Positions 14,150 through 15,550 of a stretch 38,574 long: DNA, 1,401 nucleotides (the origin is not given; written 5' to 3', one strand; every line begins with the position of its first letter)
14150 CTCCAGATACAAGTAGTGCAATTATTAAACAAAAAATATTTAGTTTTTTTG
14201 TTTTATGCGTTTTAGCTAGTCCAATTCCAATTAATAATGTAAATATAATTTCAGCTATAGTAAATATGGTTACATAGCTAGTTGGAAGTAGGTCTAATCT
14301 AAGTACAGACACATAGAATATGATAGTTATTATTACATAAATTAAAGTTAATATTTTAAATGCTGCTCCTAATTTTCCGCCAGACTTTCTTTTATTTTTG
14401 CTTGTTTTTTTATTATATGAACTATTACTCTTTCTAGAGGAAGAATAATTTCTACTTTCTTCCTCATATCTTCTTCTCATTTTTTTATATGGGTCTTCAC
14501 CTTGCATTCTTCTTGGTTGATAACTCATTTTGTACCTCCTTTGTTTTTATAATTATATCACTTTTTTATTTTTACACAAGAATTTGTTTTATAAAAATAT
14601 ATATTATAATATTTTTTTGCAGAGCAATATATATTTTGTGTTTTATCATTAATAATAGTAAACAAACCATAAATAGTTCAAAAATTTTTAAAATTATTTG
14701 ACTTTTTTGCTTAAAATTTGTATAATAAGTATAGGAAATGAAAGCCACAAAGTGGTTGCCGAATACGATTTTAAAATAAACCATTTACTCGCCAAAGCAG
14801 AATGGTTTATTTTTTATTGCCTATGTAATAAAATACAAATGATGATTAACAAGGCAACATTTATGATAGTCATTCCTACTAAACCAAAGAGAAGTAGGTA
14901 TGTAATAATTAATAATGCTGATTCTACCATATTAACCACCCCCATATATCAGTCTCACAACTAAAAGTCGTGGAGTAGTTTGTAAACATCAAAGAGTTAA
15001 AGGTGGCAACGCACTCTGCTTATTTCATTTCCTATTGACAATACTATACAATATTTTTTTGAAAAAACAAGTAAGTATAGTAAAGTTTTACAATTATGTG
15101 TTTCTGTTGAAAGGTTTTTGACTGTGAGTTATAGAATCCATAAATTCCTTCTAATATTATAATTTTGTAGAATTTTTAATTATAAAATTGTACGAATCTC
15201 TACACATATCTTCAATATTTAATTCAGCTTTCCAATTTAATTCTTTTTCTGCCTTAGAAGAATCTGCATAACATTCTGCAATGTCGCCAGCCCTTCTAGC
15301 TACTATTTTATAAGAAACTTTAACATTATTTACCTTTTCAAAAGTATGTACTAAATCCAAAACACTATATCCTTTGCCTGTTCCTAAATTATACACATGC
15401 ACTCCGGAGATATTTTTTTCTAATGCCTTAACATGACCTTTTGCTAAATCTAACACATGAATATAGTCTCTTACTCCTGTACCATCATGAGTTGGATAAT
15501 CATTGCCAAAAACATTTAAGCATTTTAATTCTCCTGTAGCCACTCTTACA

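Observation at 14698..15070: Type I toxin-antitoxin-like cassette: 38-aa hydrophobic peptide with convergent small RNA, framed by inverted promoter duplications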

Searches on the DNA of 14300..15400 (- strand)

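Call 3: search_rna_families(source=window, start=14300, end=15400, threshold=evalue, max_evalue=10, show_alignments=3)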
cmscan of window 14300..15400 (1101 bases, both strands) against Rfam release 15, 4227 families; matches with E-value up to 10: 3.
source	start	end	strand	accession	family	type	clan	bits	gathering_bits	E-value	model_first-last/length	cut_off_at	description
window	14773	14835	-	RF02618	SSRC34_2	Gene; sRNA;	-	19.2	48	2.7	1-125/125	no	Streptococcus sRNA 34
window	14794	14867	+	RF00096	U8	Gene; snRNA; snoRNA; CD-box;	-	18.4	41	1.1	1-135/135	no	U8 small nucleolar RNA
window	14772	14878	-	RF02397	sau-5971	Gene; sRNA;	-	15.5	90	8.7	1-96/96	no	Staphylococcus sRNA sau-5971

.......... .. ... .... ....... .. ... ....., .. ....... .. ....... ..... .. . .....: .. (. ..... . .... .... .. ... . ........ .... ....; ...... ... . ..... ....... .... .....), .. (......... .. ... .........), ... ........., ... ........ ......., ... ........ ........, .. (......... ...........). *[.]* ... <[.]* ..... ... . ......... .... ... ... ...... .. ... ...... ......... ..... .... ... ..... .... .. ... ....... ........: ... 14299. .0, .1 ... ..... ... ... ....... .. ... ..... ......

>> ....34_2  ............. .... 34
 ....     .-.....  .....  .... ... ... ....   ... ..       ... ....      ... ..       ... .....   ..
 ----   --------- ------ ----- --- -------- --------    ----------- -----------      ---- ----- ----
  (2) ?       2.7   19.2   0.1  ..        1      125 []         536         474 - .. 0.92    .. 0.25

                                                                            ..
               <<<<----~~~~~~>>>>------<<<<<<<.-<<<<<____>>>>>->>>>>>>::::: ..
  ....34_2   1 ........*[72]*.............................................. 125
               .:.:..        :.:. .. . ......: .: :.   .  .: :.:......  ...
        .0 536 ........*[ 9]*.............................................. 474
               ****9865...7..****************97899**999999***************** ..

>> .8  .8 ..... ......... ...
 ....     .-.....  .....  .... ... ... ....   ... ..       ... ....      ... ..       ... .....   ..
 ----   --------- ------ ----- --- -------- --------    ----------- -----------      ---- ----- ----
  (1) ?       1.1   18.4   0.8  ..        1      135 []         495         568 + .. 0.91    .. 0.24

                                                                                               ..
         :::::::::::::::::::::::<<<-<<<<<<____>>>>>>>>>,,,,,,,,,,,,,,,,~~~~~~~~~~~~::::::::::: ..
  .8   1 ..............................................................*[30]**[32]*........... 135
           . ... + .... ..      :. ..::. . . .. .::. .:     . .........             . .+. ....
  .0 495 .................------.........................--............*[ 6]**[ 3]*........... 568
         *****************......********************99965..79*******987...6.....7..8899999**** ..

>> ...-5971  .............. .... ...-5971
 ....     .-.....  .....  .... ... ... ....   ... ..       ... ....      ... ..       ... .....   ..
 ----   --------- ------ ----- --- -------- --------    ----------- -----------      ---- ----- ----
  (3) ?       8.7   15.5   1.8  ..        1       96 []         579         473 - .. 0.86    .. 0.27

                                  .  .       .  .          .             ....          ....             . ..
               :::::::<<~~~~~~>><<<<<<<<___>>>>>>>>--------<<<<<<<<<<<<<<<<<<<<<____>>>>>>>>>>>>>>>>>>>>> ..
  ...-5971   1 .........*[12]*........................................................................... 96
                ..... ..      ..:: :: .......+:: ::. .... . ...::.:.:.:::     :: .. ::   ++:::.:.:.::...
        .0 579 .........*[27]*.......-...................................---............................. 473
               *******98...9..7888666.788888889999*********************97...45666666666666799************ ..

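Call 60: search_dna_similar(query=window:14690-15075:-, collection=phages, mode=distant, max_evalue=0.001)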
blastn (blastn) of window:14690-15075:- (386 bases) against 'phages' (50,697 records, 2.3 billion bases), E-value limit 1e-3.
No match.

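Call 61: search_dna_similar(query=window:14690-15075:-, collection=plasmids, mode=distant, max_evalue=0.001)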
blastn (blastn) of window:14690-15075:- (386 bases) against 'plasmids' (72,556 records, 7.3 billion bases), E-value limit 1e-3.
No match.

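Call 66: build_rna_model(alignment_id=A5, structure=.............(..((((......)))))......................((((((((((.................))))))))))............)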
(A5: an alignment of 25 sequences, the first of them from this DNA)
Model R1 built from alignment A5 (25 sequences, 102 columns); structure: as given.
model positions 88; base pairs 15; branch points 1; effective number of sequences 3.38; information 0.647 bits per position. Calibrated on 0.2 Mb of random sequence (short: E-values are rough).
structure used (alignment columns):
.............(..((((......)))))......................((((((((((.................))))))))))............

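Call 67: search_with_rna_model(model_id=R1, source=window, filters=off, max_evalue=10)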
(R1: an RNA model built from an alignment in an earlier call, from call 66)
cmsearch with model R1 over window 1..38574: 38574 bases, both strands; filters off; matches with E-value up to 10: 30.
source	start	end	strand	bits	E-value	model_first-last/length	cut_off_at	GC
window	14731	14818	+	87.8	2.8e-15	1-88/88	no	0.32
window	14768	14879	-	21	0.073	1-88/88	no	0.27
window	20174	20247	-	19.7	0.13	1-88/88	no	0.24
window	14959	15035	-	18.1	0.28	1-88/88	no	0.36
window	26236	26316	-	17.3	0.42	1-88/88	no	0.23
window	29370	29425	-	14.7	1.3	1-88/88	no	0.25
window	22109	22186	+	14.3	1.6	1-88/88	no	0.33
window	10067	10142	-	14.1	1.8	1-88/88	no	0.43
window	5364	5467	-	14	1.9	1-88/88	no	0.25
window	10845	10916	-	13.3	2.6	1-88/88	no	0.29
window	31378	31464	-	12.9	3.2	1-88/88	no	0.29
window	30072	30158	-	12.8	3.2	1-88/88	no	0.28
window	3928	3957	-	12.7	3.4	1-88/88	no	0.2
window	4571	4649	-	12.6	3.7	1-88/88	no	0.24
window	2694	2730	+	11.8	5.2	1-88/88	no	0.16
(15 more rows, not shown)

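Call 68: search_with_rna_model(model_id=R1, sources=[L006, L007, L008, L009, L010, L011, L012, L013, L014, L015, L016, L017, L018, L019, L020, L021, L022, L023, L024, L025, L026, L027, L028, L029, L030, L031, L032, L033, L034, L035, L036, L037, L038, L039, L044, L149, L150, L151, L152, L153, L154, L155, L156, L157, L158, L159, L160, L161, L162, L163, L164, L165, L166, L167, L168, L169, L170, L171, L172, L173, L174, L175, L176, L177, L178, L179, L180, L181, L182, L183, L184, L185, L186, L187, L188, L189, L190, L191, L192, L193, L194, L195, L196, L197], max_evalue=0.01)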
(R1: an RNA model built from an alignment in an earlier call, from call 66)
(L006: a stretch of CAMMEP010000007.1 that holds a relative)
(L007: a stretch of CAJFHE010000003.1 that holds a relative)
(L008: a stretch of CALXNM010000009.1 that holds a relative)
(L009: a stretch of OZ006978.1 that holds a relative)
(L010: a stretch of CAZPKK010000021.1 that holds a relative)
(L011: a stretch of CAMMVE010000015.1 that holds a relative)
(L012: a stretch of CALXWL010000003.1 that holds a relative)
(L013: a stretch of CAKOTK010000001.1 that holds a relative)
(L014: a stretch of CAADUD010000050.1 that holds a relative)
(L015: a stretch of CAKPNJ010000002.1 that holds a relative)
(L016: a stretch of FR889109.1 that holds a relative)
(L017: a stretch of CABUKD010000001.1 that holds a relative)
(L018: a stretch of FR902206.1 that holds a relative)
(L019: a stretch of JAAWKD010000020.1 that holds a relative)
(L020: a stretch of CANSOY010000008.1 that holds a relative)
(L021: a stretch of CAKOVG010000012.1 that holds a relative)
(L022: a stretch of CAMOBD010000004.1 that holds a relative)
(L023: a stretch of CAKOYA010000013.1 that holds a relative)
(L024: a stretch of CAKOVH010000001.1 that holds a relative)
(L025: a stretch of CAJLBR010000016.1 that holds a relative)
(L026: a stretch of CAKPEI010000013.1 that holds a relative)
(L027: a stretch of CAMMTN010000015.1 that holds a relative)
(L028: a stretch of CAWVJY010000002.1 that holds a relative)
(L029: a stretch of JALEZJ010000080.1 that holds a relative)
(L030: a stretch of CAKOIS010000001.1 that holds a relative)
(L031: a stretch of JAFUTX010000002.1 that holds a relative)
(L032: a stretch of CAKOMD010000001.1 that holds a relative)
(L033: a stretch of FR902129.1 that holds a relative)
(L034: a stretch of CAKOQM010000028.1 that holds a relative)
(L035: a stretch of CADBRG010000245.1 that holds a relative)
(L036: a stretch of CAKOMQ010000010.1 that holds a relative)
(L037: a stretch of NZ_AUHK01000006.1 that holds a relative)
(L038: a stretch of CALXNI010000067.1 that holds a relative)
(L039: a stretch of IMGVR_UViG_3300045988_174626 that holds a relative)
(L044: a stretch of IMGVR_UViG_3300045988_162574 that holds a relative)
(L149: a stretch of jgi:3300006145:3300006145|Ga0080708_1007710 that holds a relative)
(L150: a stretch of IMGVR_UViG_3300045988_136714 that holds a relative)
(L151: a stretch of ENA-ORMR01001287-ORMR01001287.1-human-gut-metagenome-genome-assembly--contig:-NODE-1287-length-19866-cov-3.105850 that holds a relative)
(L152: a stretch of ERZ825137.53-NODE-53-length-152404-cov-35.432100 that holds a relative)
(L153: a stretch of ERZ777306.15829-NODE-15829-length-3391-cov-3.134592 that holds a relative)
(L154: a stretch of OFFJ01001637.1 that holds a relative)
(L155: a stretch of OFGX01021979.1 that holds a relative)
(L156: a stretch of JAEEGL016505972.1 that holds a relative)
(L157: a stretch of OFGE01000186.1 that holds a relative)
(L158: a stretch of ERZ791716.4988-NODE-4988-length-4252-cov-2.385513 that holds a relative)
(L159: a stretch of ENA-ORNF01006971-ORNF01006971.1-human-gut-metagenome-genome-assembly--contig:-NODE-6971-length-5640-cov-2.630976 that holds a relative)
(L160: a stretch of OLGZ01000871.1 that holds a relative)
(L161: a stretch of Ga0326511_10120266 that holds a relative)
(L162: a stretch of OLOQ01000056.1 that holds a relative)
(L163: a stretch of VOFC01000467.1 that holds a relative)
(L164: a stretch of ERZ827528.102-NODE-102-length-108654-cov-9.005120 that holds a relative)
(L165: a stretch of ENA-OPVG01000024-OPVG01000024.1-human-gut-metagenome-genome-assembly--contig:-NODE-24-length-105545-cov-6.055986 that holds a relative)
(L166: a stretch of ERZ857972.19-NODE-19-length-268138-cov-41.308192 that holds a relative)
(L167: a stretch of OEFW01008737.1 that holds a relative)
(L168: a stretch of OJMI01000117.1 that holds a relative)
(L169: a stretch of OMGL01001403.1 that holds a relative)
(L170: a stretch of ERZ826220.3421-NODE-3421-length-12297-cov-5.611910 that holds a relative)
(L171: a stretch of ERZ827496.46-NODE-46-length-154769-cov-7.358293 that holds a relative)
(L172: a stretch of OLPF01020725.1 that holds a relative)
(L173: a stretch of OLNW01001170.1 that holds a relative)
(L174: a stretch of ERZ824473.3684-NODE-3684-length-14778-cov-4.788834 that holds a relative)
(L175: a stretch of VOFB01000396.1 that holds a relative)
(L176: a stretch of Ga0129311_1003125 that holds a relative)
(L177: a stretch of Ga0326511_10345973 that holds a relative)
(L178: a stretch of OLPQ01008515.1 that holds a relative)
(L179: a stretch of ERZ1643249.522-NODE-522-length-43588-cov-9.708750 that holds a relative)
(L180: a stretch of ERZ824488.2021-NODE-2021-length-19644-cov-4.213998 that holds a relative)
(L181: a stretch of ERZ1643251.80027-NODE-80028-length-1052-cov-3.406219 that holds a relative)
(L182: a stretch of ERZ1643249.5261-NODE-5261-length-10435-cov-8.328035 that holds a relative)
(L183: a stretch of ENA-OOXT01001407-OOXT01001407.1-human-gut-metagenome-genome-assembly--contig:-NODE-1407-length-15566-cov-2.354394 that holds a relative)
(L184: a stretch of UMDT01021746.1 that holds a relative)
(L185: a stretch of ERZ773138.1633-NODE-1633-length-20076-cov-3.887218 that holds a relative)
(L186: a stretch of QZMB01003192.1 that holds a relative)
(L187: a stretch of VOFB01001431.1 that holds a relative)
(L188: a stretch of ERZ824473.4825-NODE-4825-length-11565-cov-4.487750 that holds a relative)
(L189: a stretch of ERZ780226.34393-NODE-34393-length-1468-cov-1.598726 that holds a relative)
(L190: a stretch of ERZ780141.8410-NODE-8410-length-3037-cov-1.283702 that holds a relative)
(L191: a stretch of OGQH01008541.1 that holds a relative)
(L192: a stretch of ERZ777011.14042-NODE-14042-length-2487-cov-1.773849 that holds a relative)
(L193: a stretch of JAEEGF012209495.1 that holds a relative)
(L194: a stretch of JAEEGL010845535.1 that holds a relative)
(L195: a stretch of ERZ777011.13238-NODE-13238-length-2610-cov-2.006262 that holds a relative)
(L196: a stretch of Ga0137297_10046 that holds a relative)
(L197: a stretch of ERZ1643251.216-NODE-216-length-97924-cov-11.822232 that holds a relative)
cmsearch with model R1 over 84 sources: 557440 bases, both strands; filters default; matches with E-value up to 0.01: 51.
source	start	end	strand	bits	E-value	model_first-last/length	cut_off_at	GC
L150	5113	5198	-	95.2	1.3e-15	1-88/88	no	0.35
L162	4113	4198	-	95.2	1.3e-15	1-88/88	no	0.35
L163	4113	4198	-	95.2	1.3e-15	1-88/88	no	0.35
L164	4113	4198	-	95.2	1.3e-15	1-88/88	no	0.35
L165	4113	4198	-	95.2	1.3e-15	1-88/88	no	0.35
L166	4113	4198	-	95.2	1.3e-15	1-88/88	no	0.35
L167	289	374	-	95.2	1.3e-15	1-88/88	no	0.35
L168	4113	4198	-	95.2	1.3e-15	1-88/88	no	0.35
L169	4113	4198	-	95.2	1.3e-15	1-88/88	no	0.35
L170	4113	4198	-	95.2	1.3e-15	1-88/88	no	0.35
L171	4113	4198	-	95.2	1.3e-15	1-88/88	no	0.35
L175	4113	4199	-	92.8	4e-15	1-88/88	no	0.32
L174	4113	4199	-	91.7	6.6e-15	1-88/88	no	0.33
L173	4113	4198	-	91.5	7.1e-15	1-88/88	no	0.35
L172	1113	1202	-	91.2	8.5e-15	1-88/88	no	0.3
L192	1196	1284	-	90.6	1.1e-14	1-88/88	no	0.28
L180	980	1066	-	89.1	2.2e-14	1-88/88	no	0.36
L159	210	298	-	87.7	4.2e-14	1-88/88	no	0.33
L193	885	971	-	84.7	1.7e-13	1-88/88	no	0.3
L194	1150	1236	-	84.7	1.7e-13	1-88/88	no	0.3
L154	1184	1271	-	82.1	5.6e-13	1-88/88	no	0.31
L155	1658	1745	-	82.1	5.6e-13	1-88/88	no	0.31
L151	4113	4201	-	81.9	6.2e-13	1-88/88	no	0.31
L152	4113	4201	-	81.9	6.2e-13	1-88/88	no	0.31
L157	4113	4200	-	81.6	7e-13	1-88/88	no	0.31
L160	1434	1517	-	80.9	9.7e-13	1-88/88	no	0.37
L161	1796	1882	-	80.9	9.9e-13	1-88/88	no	0.31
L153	3241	3328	-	80.1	1.4e-12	1-88/88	no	0.32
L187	4110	4198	-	79.6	1.8e-12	1-88/88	no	0.39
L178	1866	1955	-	79.2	2.1e-12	1-88/88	no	0.39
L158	3212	3298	-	78.2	3.4e-12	1-88/88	no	0.33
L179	4110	4199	-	78.2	3.5e-12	1-88/88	no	0.39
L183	4110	4199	-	78.2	3.5e-12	1-88/88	no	0.39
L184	2842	2931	-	78.2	3.5e-12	1-88/88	no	0.39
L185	4110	4199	-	78.2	3.5e-12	1-88/88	no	0.39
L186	2148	2237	-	78.2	3.5e-12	1-88/88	no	0.39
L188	4110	4199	-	78.2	3.5e-12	1-88/88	no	0.39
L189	179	268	-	78.2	3.5e-12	1-88/88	no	0.39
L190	848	937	-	78.2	3.5e-12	1-88/88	no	0.39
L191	1496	1585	-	78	3.7e-12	1-88/88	no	0.39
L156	711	798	-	76.5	7.4e-12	1-88/88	no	0.34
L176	4118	4205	-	75.1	1.5e-11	1-88/88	no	0.32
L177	399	486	-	74.8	1.6e-11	1-88/88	no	0.31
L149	2120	2206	-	74.1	2.3e-11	1-88/88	no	0.3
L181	727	819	-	73.1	3.6e-11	1-88/88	no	0.39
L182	4109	4201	-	73.1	3.6e-11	1-88/88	no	0.39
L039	1822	1911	+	71.6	7.3e-11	1-88/88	no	0.34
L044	8273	8362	-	71.6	7.3e-11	1-88/88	no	0.34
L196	4113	4196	-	70.2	1.4e-10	1-88/88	no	0.36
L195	143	235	-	67.9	4.1e-10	1-88/88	no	0.34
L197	447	536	-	62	6.1e-09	1-88/88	no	0.37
